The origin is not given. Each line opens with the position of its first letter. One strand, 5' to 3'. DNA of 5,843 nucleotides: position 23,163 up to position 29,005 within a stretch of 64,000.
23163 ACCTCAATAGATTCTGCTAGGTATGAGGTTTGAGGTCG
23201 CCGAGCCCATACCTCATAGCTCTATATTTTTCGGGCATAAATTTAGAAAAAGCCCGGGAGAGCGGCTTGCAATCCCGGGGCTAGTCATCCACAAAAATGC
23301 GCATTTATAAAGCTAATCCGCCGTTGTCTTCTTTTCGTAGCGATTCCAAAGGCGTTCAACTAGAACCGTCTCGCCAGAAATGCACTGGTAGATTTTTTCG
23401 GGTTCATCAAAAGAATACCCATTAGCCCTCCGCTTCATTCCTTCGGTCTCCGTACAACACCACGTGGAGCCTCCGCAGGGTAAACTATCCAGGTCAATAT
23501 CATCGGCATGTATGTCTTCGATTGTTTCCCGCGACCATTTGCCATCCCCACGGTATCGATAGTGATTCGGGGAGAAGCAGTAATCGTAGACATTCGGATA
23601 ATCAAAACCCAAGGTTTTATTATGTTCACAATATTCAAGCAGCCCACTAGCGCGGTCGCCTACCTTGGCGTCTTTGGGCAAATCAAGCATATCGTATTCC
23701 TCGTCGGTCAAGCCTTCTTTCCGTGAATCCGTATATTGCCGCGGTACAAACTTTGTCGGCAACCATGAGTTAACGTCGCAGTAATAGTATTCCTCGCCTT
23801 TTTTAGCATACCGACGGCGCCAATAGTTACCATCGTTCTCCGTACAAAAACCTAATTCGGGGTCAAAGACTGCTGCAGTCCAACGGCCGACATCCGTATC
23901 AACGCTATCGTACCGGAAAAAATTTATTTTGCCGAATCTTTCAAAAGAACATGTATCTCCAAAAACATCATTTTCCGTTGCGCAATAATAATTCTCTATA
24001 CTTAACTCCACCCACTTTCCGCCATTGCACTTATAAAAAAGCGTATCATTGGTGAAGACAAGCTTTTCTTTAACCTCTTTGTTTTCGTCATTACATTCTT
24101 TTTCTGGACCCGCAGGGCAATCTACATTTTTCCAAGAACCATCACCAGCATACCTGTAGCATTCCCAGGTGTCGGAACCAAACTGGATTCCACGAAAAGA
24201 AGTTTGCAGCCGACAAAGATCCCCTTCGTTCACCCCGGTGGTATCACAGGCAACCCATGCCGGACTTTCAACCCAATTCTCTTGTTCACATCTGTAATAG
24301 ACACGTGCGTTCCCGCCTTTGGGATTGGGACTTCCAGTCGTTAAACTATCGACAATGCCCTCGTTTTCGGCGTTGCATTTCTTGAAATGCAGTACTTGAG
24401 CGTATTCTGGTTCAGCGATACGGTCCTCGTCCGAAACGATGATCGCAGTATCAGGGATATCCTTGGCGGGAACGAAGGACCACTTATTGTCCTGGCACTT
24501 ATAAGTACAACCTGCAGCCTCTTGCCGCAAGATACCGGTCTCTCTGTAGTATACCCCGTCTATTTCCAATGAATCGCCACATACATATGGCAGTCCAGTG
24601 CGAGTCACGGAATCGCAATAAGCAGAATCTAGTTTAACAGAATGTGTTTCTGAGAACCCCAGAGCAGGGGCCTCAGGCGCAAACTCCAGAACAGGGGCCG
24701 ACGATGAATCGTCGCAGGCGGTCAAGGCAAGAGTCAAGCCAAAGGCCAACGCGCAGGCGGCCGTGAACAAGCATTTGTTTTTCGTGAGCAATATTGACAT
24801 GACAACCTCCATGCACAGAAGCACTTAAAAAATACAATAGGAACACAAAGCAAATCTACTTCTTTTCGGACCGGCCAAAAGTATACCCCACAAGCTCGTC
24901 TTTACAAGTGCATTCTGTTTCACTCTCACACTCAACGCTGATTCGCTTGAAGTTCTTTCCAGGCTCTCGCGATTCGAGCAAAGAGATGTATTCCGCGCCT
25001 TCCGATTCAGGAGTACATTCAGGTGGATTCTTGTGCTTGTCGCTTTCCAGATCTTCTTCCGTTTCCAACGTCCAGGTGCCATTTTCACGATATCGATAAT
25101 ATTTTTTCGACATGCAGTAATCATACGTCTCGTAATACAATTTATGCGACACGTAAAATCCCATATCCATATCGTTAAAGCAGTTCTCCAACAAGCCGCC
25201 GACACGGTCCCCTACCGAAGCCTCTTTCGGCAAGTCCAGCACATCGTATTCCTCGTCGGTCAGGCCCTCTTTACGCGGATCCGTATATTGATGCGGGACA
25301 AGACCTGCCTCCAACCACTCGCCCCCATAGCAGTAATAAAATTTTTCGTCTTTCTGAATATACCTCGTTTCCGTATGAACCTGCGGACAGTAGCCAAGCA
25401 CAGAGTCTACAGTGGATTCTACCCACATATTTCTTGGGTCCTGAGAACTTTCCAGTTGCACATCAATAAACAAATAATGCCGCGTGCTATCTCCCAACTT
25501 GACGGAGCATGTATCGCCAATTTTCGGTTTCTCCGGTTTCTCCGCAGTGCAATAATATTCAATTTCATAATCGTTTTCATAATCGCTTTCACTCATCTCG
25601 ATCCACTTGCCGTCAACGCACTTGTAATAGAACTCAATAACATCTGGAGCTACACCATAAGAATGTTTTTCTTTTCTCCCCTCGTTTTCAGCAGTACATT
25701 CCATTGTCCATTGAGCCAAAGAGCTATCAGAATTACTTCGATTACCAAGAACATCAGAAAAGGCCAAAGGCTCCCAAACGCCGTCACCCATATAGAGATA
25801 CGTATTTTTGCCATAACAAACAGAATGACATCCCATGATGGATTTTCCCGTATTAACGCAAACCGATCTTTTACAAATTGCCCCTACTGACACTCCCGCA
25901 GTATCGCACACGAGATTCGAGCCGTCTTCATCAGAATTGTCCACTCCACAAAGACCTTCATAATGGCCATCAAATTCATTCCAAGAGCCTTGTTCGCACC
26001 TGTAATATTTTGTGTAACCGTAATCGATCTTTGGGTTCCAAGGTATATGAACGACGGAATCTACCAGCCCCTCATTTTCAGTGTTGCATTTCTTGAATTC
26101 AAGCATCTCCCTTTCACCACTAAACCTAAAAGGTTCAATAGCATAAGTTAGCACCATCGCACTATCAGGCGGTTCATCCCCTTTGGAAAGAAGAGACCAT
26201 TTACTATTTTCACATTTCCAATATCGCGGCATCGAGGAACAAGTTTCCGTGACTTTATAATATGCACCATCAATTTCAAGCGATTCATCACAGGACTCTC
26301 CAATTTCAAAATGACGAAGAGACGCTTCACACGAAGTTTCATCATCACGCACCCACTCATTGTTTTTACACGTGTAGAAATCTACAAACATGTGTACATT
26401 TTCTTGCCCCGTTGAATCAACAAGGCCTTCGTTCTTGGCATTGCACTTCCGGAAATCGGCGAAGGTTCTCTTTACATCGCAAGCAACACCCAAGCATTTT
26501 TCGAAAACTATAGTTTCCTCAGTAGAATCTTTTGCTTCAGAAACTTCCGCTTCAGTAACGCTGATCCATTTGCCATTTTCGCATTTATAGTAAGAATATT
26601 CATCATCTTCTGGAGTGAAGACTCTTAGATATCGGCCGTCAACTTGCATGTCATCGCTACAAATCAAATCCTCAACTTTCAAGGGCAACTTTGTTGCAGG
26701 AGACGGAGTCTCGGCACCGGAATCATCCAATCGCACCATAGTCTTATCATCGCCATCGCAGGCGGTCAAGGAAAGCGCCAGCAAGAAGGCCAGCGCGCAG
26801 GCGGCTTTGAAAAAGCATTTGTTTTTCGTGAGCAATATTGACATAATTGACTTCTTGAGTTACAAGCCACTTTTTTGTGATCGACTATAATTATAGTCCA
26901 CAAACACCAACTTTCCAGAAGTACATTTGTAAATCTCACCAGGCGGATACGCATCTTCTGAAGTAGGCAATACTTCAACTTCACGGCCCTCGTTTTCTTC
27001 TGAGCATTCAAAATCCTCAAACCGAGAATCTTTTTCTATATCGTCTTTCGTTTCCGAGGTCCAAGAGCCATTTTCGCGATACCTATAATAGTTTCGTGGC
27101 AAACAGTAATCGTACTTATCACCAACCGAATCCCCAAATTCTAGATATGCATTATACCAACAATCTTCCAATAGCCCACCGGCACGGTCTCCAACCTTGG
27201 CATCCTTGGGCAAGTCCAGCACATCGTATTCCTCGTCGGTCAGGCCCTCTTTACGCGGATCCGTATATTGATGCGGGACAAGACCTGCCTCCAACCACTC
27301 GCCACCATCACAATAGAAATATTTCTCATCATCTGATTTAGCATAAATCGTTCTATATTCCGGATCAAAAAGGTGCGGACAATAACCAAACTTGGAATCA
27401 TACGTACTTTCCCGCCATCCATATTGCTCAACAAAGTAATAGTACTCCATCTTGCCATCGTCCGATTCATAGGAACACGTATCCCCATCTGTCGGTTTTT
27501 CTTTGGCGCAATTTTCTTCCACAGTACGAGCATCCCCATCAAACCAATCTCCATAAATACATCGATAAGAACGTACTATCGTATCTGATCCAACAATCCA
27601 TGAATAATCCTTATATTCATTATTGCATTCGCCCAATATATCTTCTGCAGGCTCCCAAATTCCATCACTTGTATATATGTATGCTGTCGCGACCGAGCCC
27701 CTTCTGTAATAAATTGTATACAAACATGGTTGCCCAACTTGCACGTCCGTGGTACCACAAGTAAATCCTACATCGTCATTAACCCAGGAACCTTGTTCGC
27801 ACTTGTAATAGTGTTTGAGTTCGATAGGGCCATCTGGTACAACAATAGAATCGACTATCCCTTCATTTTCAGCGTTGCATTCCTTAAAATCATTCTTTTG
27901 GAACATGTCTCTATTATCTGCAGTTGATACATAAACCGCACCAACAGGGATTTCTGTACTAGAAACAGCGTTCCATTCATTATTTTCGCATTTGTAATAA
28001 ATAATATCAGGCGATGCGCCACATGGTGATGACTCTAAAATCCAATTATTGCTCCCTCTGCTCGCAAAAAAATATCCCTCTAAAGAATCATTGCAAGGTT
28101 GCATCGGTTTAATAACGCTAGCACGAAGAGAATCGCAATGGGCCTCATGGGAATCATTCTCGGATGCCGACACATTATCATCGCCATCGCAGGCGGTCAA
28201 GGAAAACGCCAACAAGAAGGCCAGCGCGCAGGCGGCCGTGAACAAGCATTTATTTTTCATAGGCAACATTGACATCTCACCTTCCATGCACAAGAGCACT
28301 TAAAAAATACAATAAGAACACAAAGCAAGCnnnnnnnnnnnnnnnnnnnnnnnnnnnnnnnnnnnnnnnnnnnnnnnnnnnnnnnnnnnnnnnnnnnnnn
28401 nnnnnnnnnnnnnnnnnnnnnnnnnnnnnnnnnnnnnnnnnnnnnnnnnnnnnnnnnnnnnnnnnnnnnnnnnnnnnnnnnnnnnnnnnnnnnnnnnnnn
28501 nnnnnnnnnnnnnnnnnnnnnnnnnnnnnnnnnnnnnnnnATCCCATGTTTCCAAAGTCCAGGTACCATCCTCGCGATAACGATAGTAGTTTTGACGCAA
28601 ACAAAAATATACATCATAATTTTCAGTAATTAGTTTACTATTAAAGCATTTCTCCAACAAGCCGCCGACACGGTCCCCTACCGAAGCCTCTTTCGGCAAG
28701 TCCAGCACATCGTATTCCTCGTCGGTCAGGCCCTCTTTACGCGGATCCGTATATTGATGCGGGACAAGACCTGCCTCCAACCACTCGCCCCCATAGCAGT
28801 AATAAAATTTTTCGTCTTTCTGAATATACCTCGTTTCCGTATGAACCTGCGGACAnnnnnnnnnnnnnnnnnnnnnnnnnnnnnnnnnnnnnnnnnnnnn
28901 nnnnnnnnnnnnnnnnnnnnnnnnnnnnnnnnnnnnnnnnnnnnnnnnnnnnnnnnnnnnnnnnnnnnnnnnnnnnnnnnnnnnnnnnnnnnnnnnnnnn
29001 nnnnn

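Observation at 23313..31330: Five tandem Cys-rich lipoprotein paralogs whose DNA is a patchwork of near-identical and diverged blocks (cassette-shuffling / gene-conversion signature)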

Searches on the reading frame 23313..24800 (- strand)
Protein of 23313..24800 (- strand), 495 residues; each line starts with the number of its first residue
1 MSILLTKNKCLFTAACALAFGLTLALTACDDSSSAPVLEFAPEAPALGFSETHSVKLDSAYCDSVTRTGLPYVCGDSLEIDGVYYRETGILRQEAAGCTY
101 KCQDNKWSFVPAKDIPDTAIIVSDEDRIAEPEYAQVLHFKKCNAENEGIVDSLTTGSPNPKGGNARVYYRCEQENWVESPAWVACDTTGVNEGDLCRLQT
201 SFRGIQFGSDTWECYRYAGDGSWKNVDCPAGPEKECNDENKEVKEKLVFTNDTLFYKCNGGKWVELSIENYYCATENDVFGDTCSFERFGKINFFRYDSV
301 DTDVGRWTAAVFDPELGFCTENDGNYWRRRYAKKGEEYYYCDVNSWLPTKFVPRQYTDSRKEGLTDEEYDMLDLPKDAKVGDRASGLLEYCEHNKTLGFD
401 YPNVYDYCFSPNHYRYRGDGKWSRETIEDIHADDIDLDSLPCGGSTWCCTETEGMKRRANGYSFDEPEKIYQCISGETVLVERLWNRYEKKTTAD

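Call 3: search_protein_families(library=pfam, proteins=[window:23313-24800:-], max_evalue=1)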
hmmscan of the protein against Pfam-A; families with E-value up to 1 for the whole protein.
window:23313-24800:- (495 aa): 1 family
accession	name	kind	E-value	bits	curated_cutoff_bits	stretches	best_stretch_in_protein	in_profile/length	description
PF23549.1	Zn_ribbon_GRF_2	-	0.058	13.6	27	1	152-175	13-36/45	GRF-like zinc ribbon domain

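Call 4: search_protein_families(library=ncbifam, proteins=[window:23313-24800:-], max_evalue=1)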
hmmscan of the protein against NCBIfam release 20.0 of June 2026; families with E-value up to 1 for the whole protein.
window:23313-24800:- (495 aa): 0 families

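Call 86: search_protein_families(library=padloc, proteins=[window:23313-24800:-], max_evalue=0.01)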
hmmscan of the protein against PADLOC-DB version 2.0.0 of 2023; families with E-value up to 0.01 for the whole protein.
window:23313-24800:- (495 aa): 0 families

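Call 87: search_protein_families(library=phrogs, proteins=[window:23313-24800:-], max_evalue=0.01)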
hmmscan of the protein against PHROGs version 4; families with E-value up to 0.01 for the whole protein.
window:23313-24800:- (495 aa): 0 families

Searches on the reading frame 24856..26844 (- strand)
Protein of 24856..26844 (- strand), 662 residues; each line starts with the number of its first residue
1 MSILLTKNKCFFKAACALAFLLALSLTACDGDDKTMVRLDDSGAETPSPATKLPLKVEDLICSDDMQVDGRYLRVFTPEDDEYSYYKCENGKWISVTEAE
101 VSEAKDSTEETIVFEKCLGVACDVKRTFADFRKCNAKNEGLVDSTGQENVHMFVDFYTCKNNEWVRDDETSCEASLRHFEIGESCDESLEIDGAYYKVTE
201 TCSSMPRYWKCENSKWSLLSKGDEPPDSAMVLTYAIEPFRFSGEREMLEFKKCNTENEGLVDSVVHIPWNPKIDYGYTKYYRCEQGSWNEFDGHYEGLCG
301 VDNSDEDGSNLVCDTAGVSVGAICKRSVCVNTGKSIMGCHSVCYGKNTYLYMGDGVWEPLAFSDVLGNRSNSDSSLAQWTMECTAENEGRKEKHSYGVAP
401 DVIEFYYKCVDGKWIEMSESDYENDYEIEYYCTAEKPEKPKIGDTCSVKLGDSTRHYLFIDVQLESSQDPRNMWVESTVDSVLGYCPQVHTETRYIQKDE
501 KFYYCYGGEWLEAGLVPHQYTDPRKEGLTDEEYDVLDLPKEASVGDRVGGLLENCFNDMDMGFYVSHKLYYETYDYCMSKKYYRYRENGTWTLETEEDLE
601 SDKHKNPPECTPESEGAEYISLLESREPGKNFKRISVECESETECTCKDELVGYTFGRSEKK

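Call 3: search_protein_families(library=pfam, proteins=[window:24856-26844:-], max_evalue=1)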
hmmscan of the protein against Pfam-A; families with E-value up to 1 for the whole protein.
window:24856-26844:- (662 aa): 1 family
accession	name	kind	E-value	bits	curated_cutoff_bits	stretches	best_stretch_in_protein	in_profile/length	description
PF01607.29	CBM_14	-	0.65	10.6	22.1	0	155-187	17-46/53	Chitin binding Peritrophin-A domain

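Call 4: search_protein_families(library=ncbifam, proteins=[window:24856-26844:-], max_evalue=1)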
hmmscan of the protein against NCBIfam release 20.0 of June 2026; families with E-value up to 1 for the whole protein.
window:24856-26844:- (662 aa): 0 families

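Call 86: search_protein_families(library=padloc, proteins=[window:24856-26844:-], max_evalue=0.01)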
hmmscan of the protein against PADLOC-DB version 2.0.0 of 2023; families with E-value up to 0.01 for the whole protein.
window:24856-26844:- (662 aa): 0 families

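Call 87: search_protein_families(library=phrogs, proteins=[window:24856-26844:-], max_evalue=0.01)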
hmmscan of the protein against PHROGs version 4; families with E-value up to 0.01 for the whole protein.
window:24856-26844:- (662 aa): 0 families

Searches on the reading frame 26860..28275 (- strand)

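Call 3: search_protein_families(library=pfam, proteins=[window:26860-28275:-], max_evalue=1)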
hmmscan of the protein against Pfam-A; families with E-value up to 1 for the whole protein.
window:26860-28275:- (471 aa): 0 families

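Call 4: search_protein_families(library=ncbifam, proteins=[window:26860-28275:-], max_evalue=1)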
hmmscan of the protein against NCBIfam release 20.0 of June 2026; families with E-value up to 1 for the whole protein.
window:26860-28275:- (471 aa): 1 family
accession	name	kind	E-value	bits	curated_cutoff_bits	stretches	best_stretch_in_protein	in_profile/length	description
NF033411.1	small_mem_YnhF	equivalog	0.38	10.7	30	1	11-28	9-26/29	cytochrome bd-I oxidase subunit CydH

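Call 86: search_protein_families(library=padloc, proteins=[window:26860-28275:-], max_evalue=0.01)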
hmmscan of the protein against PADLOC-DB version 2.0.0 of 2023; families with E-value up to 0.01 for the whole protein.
window:26860-28275:- (471 aa): 0 families

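Call 87: search_protein_families(library=phrogs, proteins=[window:26860-28275:-], max_evalue=0.01)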
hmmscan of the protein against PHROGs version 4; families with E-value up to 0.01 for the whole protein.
window:26860-28275:- (471 aa): 1 family
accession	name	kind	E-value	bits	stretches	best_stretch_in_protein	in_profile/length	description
phrog_542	-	unknown function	0.0019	19.8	1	14-67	6-62/97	-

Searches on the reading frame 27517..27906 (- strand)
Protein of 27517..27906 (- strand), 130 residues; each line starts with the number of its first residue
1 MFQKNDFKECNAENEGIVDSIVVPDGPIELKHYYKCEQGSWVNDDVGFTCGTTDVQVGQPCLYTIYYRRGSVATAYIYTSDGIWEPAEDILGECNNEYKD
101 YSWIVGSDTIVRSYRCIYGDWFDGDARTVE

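Call 63: predict_structure(alignment_id=A4)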
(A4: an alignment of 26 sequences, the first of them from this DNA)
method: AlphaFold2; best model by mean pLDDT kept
length: 130 residues; sequences in the alignment: 26
mean_pLDDT: 69.2   pTM: 0.51
mean pLDDT of the five models: 69.2, 66.4, 63.9, 63.4, 63.3
residues with pLDDT >= 90: 1; 70-90: 66; 50-70: 57; < 50: 6
segments of 3 or more residues with pLDDT < 50: 128-130
pLDDT, mean of each block of 10 residues (from residue 1): 70 81 63 80 66 74 65 74 73 70 58 71 56
secondary structure, 60 per line:
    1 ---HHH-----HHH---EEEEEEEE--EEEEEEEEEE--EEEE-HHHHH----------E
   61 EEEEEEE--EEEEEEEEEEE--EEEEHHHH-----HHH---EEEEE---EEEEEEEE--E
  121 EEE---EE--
elements in order: E18-25 E28-37 E40-43 H45-49 E60-67 E70-80 E83-86 H87-90 E102-106 E110-117 E120-123

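Call 66: fold_search(model_id=the predicted structure, library=pdb)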
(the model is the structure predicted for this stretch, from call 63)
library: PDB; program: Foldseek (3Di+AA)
matches with E <= 10: 236; with E <= 0.001: 0
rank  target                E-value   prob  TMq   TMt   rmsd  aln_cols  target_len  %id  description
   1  4jm0_A                1.1e+00  0.05  0.16  0.13  15.5       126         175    6  Structure of Human Cytomegalovirus Immune Modulator UL141 (released 2014-02-26)
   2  6j0t_B                1.3e+00  0.11  0.22  0.08  14.8       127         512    9  The crystal structure of exoinulinase INU1 (released 2020-01-01)
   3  3tto_B                1.3e+00  0.08  0.17  0.03  15.3       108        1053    8  Crystal structure of Leuconostoc mesenteroides NRRL B-1299 N-terminally truncated dextransucrase DSR-E in triclinic fo (released 2012-01-25)
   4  3o4h_C                1.5e+00  0.06  0.19  0.06  15.2       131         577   14  Structure and Catalysis of Acylaminoacyl Peptidase (released 2010-11-17)
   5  3u14_A                1.6e+00  0.08  0.22  0.09  12.6       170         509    9  Structure of D50A-fructofuranosidase from Schwanniomyces occidentalis complexed with inulin (released 2012-04-25)
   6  8f5p_B                1.7e+00  0.06  0.17  0.04  11.4       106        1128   15  Structure of Leishmania tarentolae IFT-A (state 2) (released 2022-12-21)
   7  2bsz_B                1.8e+00  0.10  0.20  0.11  11.9       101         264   18  Structure of Mesorhizobium loti arylamine N-acetyltransferase 1 (released 2005-05-25)
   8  2agl_B                1.8e+00  0.05  0.19  0.10  13.0       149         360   15  Crystal structure of the phenylhydrazine adduct of aromatic amine dehydrogenase from Alcaligenes faecalis (released 2006-04-25)
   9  2bt9_B                1.9e+00  0.07  0.17  0.24  12.7       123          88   10  Lectin from Ralstonia solanacearum complexed with Me-fucoside (released 2005-06-02)
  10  2w8b_A                2.0e+00  0.12  0.24  0.10   7.0        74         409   18  Crystal structure of processed TolB in complex with Pal (released 2009-02-17)
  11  1n0s_A                2.0e+00  0.11  0.24  0.19  10.4       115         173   10  ENGINEERED LIPOCALIN FLUA IN COMPLEX WITH FLUORESCEIN (released 2003-08-05)
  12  3hfq_A                2.0e+00  0.06  0.19  0.09  13.7       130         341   10  Crystal structure of the lp_2219 protein from Lactobacillus plantarum. Northeast Structural Genomics Consortium Target (released 2009-05-26)
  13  2h3x_A                2.1e+00  0.05  0.21  0.11  12.5       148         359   16  Crystal Structure of an Electron Transfer Complex Between Aromatic Amine Dehydrogenase and Azurin from Alcaligenes Fae (released 2006-11-21)
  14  2agw_B                2.1e+00  0.04  0.19  0.10  12.9       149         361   15  Crystal structure of tryptamine-reduced aromatic amine dehydrogenase (AADH) from Alcaligenes faecalis in complex with  (released 2006-04-25)
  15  4crn_X                2.2e+00  0.06  0.20  0.07  16.9       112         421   12  Cryo-EM of a pretermination complex with eRF1 and eRF3 (released 2014-07-23)
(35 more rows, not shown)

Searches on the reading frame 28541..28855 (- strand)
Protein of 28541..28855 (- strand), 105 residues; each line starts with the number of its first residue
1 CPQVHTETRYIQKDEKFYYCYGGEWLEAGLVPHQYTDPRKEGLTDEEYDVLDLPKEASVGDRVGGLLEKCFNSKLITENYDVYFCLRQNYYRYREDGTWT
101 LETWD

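Call 38: find_related_loci(query=A2, collection=genome_contigs, flank=10000)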
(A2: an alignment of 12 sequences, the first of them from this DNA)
Query A2 (105 aa) in genome_contigs; peptide patterns used: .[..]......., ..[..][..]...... (x = any residue, [..] = any of these).
47 stretches matched a pattern; 11 encode a relative of the query (tblastn E <= 1e-3); 9 distinct loci.
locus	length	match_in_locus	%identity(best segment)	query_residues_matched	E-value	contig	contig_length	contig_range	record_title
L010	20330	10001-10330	71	1-103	4e-48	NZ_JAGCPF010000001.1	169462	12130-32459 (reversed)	MAG: Fibrobacter sp. isolate RGIG9997 Yak_Reticulum-4__c41, whole genome shotgun sequence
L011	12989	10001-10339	63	1-103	6e-42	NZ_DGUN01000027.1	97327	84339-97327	MAG: Fibrobacter sp. UBA4309 UBA4309_contig_19007, whole genome shotgun sequence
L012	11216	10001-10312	65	1-103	3e-39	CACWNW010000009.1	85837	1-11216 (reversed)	MAG: Fibrobacter succinogenes isolate RUG10752 genome assembly, contig: RUG10752_asm_9, whole genome shotgun sequence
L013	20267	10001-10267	71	16-103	9e-39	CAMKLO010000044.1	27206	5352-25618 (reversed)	MAG: uncultured Fibrobacter sp. isolate SRR12081298_bin.88_metaWRAP_v1.3_MAG genome assembly, contig: ERZ12289774.2094,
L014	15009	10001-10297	61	5-103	1e-37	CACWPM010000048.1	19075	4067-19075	MAG: Fibrobacter succinogenes isolate RUG10790 genome assembly, contig: RUG10790_asm_48, whole genome shotgun sequence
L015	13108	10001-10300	58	10-105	7e-35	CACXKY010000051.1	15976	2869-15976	MAG: Fibrobacter succinogenes isolate RUG11357 genome assembly, contig: RUG11357_asm_51, whole genome shotgun sequence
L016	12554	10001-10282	63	10-103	7e-35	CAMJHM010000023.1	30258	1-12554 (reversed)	MAG: uncultured Fibrobacter sp. isolate SRR12081299_bin.60_metaWRAP_v1.3_MAG genome assembly, contig: ERZ12289776.1708,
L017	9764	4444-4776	50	1-103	3e-33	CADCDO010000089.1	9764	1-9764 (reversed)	MAG: Fibrobacter succinogenes isolate RUG14562 genome assembly, contig: RUG14562_asm_89, whole genome shotgun sequence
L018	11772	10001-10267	66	18-103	6e-33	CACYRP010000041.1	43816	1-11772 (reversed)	MAG: Fibrobacter succinogenes isolate RUG12208 genome assembly, contig: RUG12208_asm_41, whole genome shotgun sequence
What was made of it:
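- The only 9 loci among 185,579 species genomes are Fibrobacter MAGs (call 38).
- Tried and rejected: It worked with the C-terminal signature (call 38).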
